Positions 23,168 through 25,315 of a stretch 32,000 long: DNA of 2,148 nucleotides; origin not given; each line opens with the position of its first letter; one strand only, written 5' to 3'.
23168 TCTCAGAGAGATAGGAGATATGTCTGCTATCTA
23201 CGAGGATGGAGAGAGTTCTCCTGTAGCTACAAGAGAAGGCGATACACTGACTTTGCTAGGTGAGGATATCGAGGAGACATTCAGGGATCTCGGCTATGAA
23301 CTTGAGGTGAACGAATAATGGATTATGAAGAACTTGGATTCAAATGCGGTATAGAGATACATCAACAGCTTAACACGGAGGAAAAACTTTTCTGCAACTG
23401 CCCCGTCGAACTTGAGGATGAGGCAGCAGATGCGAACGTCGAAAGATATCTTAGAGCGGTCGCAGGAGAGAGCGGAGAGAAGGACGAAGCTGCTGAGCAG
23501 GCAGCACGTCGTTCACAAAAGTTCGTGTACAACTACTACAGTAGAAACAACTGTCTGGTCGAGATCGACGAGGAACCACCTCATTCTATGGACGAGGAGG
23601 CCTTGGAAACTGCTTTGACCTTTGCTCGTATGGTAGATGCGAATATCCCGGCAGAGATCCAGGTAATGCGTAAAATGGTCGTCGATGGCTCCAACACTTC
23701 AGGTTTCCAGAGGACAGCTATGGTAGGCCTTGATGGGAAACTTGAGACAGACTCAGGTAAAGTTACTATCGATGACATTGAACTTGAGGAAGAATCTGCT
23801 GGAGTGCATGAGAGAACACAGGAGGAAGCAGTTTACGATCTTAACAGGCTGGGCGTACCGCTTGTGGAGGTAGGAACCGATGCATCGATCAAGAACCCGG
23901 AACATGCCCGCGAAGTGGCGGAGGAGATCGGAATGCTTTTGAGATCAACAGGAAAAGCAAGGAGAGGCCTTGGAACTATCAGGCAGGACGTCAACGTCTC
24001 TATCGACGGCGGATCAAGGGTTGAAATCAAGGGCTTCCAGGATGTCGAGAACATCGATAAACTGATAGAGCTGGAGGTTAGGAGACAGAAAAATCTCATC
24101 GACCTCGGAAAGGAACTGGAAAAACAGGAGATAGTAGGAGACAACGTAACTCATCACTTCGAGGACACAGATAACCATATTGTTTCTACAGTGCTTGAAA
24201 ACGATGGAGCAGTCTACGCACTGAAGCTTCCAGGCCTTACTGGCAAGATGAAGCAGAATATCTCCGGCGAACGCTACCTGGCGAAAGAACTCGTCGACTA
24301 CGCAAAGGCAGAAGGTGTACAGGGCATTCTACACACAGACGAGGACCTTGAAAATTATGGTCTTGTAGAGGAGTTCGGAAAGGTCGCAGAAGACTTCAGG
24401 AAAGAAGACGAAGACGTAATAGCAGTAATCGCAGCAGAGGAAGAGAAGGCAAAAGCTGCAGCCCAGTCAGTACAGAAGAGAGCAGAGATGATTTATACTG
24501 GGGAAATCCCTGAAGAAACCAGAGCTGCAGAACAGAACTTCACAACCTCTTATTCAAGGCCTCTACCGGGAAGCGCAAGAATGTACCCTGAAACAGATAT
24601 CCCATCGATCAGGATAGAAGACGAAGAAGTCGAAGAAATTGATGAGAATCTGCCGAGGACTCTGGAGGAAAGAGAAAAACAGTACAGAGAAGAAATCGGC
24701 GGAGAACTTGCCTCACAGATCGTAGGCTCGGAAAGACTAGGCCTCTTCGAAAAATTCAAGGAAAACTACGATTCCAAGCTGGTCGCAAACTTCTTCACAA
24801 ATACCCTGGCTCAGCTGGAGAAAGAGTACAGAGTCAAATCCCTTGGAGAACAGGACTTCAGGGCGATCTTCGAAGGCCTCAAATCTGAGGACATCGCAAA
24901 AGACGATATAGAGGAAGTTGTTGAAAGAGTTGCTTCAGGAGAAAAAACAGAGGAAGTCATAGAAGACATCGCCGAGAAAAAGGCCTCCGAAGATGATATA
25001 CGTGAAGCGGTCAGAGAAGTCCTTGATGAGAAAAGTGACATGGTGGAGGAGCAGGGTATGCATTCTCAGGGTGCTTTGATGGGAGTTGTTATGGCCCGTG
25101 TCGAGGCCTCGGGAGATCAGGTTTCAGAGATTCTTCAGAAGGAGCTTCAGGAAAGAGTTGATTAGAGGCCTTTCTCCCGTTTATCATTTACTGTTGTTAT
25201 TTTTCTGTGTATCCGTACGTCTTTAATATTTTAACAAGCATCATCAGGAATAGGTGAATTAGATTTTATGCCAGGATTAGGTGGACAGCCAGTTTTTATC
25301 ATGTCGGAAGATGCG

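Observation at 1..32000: Extreme over-representation of the palindrome AGGCCT (a HIP-like iterated palindrome)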

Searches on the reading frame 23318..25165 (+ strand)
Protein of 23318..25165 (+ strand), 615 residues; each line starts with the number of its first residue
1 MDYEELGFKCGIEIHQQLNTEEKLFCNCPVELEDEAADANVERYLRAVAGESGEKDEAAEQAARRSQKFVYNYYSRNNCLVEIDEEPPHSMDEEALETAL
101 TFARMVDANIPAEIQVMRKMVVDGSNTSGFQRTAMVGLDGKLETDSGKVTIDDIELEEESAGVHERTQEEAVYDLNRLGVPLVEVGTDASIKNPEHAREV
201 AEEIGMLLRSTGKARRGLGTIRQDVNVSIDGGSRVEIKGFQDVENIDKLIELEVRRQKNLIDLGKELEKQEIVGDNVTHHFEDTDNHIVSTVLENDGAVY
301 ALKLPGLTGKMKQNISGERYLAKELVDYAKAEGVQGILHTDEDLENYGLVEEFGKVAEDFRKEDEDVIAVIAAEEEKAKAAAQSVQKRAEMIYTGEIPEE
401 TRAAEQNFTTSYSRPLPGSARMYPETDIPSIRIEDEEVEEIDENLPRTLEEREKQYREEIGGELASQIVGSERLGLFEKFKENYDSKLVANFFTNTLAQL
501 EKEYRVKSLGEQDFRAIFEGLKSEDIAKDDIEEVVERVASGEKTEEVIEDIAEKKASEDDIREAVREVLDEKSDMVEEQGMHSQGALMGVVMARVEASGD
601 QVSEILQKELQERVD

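Call 6: search_protein_families(library=pfam, proteins=[window:23318-25165:+])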
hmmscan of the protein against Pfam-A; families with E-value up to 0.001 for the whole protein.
window:23318-25165:+ (615 aa): 3 families
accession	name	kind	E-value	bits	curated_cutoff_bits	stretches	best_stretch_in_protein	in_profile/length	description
PF02934.20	GatB_N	-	7.6e-58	196.3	23.4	1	9-438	2-276/277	GatB/GatE catalytic domain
PF02637.23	GatB_Yqey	-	1.1e-12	48.6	27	1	476-610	2-148/148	GatB domain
PF02938.19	GAD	-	0.00017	22.2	23.4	1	291-381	3-94/95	GAD domain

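Call 8: find_encoding_contigs(protein=window:23318-25165:+, flank=10000, max_places=6)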
Protein window:23318-25165:+ (615 aa): 2 contigs read that carry it; 2 places shown.
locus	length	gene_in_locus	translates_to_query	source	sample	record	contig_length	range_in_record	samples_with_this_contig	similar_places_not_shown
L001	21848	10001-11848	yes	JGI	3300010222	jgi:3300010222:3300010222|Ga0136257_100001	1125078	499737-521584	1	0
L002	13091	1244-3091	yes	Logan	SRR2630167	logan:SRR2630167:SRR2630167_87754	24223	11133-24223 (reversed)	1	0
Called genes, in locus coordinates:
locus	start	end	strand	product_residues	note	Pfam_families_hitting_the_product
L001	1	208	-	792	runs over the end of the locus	PF02384:N6_Mtase (faint), PF20473:MmeI_Mtase (weak), PF07669:Eco57I (weak)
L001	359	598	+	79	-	PF00175:NAD_binding_1 (weak)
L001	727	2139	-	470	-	PF04244:DPRP, PF03441:FAD_binding_7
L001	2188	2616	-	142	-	PF02566:OsmC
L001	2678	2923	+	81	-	PF11127:YgaP-like_TM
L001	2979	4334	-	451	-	PF00875:DNA_photolyase, PF03441:FAD_binding_7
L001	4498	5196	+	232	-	PF01979:Amidohydro_1 (weak)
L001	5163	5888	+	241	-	PF01979:Amidohydro_1, PF07969:Amidohydro_3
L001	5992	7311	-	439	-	PF00753:Lactamase_B, PF12706:Lactamase_B_2, PF22505:RNase_J_b_CASP, PF07521:RMMBL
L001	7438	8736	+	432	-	PF18195:GatD_N, PF00710:Asparaginase, PF17763:Asparaginase_C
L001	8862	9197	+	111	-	-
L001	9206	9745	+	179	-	PF13238:AAA_18, PF13671:AAA_33 (weak), PF13207:AAA_17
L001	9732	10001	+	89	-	-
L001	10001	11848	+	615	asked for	PF02934:GatB_N, PF02637:GatB_Yqey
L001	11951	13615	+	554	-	PF00118:Cpn60_TCP1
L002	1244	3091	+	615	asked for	PF02934:GatB_N, PF02637:GatB_Yqey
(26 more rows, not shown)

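Call 9: find_related_loci(query=window:23318-25165:+, collection=genome_contigs, flank=10000)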
Query window:23318-25165:+ (615 aa) in genome_contigs; peptide patterns used: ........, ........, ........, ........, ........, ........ (x = any residue, [..] = any of these).
76 stretches matched a pattern; 27 encode a relative of the query (tblastn E <= 1e-3); 27 distinct loci.
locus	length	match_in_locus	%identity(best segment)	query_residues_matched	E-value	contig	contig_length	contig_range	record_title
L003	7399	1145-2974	89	1-610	0e+0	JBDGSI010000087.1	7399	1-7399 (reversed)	MAG: Candidatus Nanohalobium sp. isolate DAL-WCL_22_66C1R DAL-WCL_22_66C1R_87, whole genome shotgun sequence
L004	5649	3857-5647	88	1-597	0e+0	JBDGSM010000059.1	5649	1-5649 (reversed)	MAG: Candidatus Nanohalobium sp. isolate DAL-WCL_22_76C1R DAL-WCL_22_76C1R_59, whole genome shotgun sequence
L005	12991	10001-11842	73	1-614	0e+0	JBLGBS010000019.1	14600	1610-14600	MAG: Candidatus Nanohaloarchaea archaeon isolate 3300055293_45 Ga0535675_0002197, whole genome shotgun sequence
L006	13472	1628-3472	71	1-614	0e+0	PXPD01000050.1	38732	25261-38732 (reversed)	MAG: Nanohaloarchaea archaeon SW_4_43_9 sw_4_scaffold_835, whole genome shotgun sequence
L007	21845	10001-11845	69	1-612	0e+0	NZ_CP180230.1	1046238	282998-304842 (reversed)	Candidatus Nanosalina sp. VS9-1 chromosome, complete genome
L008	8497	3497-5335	69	2-611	0e+0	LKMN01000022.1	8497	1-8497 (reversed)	MAG: Nanohaloarchaea archaeon B1-Br10_U2g1 LB-BRINE-C6468, whole genome shotgun sequence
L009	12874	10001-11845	70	1-614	0e+0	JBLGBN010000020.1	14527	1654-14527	MAG: Candidatus Nanohaloarchaea archaeon isolate 3300055293_58 Ga0535675_0002216, whole genome shotgun sequence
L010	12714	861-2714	67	1-615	0e+0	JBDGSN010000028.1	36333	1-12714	MAG: Candidatus Nanohaloarchaea archaeon isolate DAL-WCL_22_80C3R DAL-WCL_22_80C3R_28, whole genome shotgun sequence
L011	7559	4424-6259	69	1-611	0e+0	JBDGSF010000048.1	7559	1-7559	MAG: Candidatus Nanohaloarchaea archaeon isolate DAL-WCL_22_57C1R DAL-WCL_22_57C1R_48, whole genome shotgun sequence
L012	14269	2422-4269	68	1-615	0e+0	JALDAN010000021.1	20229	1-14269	MAG: Candidatus Nanohalarchaeota archaeon isolate NHA29 k141_133516_length_20229_cov_32.9184, whole genome shotgun seque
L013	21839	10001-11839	68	1-612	0e+0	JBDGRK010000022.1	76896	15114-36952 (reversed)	MAG: Candidatus Nanohaloarchaea archaeon isolate DAL-Ass_45_77C1R DAL-Ass_45_77C1R_22, whole genome shotgun sequence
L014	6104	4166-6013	68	1-615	0e+0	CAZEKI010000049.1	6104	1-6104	MAG TPA_asm: uncultured archaeon isolate binchicken_co207_324 genome assembly, contig: NODE_18009_length_6104_cov_4.7599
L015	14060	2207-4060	67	1-615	0e+0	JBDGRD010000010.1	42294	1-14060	MAG: Candidatus Nanohaloarchaea archaeon isolate DAL-Ass_40_74C4R DAL-Ass_40_74C4R_10, whole genome shotgun sequence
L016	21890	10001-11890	70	2-615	0e+0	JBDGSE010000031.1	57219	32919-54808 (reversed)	MAG: Candidatus Nanohaloarchaea archaeon isolate DAL-WCL_22_54C1R DAL-WCL_22_54C1R_31, whole genome shotgun sequence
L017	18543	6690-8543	69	1-615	0e+0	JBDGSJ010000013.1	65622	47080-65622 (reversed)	MAG: Candidatus Nanohaloarchaea archaeon isolate DAL-WCL_22_74C1R DAL-WCL_22_74C1R_13, whole genome shotgun sequence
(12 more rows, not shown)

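Call 50: list_cluster_members(proteins=[window:23318-25165:+, window:6543-7259:+, window:25268-26932:+])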
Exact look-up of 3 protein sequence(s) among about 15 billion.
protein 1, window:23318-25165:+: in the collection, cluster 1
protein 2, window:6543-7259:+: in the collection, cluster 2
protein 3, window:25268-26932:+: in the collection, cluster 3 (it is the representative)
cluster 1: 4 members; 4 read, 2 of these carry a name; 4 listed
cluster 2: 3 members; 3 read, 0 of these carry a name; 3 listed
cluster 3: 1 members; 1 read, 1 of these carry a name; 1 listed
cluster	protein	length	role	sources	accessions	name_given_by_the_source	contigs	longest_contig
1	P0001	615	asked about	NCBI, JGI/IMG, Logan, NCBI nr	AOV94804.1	hypothetical protein AQV86_02660 [Nanohaloarchaea archaeon SG9]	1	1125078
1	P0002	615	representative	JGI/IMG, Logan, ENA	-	-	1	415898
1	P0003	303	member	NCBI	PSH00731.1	MAG: Glu-tRNA(Gln) amidotransferase GatDE subunit E, partial [Nanohaloarchaea archaeon ...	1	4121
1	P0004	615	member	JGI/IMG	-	-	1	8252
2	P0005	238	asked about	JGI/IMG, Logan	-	-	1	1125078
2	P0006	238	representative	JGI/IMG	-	-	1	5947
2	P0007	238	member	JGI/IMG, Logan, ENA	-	-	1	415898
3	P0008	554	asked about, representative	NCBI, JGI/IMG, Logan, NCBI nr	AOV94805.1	thermosome subunit [Nanohaloarchaea archaeon SG9]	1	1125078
